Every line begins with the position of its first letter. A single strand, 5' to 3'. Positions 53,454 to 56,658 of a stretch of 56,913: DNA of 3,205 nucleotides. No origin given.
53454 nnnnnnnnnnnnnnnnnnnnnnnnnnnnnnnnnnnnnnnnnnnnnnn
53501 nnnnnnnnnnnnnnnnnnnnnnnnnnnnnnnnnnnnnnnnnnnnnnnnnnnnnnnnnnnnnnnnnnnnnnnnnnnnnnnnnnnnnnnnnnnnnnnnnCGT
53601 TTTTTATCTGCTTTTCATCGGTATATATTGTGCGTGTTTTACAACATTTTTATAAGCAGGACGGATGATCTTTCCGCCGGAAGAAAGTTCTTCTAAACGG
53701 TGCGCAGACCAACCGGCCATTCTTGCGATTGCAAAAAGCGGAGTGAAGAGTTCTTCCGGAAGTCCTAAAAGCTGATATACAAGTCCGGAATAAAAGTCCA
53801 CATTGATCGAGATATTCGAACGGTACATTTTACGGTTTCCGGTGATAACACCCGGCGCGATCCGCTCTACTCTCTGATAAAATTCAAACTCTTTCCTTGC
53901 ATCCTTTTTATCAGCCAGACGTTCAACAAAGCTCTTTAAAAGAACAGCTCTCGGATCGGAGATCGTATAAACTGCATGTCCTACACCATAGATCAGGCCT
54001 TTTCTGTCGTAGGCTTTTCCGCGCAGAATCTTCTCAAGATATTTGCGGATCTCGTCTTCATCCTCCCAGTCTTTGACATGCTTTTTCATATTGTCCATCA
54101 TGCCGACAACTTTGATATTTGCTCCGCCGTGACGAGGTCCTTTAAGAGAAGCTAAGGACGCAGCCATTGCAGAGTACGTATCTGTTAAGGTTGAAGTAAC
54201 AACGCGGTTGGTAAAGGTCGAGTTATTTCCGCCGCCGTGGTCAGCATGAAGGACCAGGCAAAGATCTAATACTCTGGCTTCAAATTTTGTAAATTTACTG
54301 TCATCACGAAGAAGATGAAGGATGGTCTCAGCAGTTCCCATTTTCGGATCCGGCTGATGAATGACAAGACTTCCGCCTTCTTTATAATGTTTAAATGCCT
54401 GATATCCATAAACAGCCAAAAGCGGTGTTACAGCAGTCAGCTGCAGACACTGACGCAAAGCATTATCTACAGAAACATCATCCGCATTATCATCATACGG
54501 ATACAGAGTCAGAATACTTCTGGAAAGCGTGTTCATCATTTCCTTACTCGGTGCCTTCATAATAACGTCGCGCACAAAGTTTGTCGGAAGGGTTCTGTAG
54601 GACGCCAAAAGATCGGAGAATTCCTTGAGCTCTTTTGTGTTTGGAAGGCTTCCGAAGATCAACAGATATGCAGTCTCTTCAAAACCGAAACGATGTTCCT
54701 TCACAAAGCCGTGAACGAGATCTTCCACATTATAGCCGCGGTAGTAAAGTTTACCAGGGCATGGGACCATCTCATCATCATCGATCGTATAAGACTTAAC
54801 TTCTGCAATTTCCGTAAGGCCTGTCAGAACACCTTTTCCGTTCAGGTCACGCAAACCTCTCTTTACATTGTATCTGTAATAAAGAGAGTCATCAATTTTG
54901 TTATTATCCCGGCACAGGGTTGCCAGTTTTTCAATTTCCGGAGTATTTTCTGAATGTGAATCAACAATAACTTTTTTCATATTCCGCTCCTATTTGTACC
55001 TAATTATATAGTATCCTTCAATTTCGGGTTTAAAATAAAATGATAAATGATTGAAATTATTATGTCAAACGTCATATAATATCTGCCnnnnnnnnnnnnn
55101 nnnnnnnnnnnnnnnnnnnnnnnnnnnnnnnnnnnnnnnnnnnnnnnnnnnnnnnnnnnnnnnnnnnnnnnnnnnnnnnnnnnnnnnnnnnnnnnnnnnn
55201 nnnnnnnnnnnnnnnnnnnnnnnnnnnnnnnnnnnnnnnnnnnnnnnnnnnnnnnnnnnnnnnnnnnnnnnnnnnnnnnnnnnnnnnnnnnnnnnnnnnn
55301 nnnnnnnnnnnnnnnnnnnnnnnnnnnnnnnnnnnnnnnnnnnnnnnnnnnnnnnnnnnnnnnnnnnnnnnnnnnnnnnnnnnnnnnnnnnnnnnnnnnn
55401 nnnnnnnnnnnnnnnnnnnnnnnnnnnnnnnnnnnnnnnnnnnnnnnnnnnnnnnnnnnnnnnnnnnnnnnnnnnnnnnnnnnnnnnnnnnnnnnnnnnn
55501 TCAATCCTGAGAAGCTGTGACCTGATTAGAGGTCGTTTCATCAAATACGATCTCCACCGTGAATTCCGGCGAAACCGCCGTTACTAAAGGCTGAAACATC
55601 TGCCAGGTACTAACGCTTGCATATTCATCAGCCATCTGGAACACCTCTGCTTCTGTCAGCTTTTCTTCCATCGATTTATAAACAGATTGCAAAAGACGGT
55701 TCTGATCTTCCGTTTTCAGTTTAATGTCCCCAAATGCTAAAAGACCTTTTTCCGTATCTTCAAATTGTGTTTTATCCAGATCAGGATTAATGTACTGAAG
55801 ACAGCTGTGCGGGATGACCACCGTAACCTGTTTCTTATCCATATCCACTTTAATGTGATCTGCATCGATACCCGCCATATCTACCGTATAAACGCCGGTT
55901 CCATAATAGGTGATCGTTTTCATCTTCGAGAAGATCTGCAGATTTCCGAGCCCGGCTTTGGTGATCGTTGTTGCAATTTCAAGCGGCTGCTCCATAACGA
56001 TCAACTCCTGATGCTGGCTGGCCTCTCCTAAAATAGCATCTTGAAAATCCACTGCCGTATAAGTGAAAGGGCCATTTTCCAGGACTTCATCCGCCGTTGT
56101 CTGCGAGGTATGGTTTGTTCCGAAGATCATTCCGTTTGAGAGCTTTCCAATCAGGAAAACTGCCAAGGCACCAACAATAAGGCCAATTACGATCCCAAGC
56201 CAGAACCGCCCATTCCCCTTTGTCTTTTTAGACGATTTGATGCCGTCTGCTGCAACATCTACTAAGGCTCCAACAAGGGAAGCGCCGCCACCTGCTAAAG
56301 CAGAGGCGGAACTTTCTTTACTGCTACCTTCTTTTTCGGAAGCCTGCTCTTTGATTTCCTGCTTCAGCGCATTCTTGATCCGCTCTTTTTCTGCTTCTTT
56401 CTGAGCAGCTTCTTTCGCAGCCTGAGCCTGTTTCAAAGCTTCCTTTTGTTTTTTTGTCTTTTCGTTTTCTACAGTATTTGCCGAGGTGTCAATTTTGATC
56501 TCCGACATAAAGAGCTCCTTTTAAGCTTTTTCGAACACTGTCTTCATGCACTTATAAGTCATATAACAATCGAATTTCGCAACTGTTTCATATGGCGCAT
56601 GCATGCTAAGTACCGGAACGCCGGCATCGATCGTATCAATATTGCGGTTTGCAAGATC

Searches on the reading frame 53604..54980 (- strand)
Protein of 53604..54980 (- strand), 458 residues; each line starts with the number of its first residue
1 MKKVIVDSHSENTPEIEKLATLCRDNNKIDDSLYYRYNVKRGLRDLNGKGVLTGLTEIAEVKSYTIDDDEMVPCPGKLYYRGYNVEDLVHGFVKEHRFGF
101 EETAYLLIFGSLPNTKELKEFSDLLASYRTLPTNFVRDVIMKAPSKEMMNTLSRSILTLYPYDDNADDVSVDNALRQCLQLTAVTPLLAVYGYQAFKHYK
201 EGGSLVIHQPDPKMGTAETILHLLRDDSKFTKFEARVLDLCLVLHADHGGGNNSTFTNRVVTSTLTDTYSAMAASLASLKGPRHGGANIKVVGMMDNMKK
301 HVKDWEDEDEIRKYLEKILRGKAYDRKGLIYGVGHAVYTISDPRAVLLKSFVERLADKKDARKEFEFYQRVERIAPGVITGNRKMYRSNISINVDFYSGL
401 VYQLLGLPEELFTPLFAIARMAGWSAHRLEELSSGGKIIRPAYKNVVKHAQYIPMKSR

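Call 87: search_protein_families(library=pfam, proteins=[window:53604-54980:-], max_evalue=0.01)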
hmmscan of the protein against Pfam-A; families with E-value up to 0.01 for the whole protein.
window:53604-54980:- (458 aa): 1 family
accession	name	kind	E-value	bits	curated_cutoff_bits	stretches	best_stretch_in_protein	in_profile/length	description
PF00285.26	Citrate_synt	-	1.4e-114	383.4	27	1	49-442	3-357/357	Citrate synthase, C-terminal domain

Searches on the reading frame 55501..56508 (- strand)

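Call 87: search_protein_families(library=pfam, proteins=[window:55501-56508:-], max_evalue=0.01)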
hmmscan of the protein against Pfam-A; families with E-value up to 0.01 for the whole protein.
window:55501-56508:- (335 aa): 1 family
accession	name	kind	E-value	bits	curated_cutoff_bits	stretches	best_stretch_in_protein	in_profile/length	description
PF14014.11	DUF4230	-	1.2e-14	55.1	27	1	167-315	7-144/148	Protein of unknown function (DUF4230)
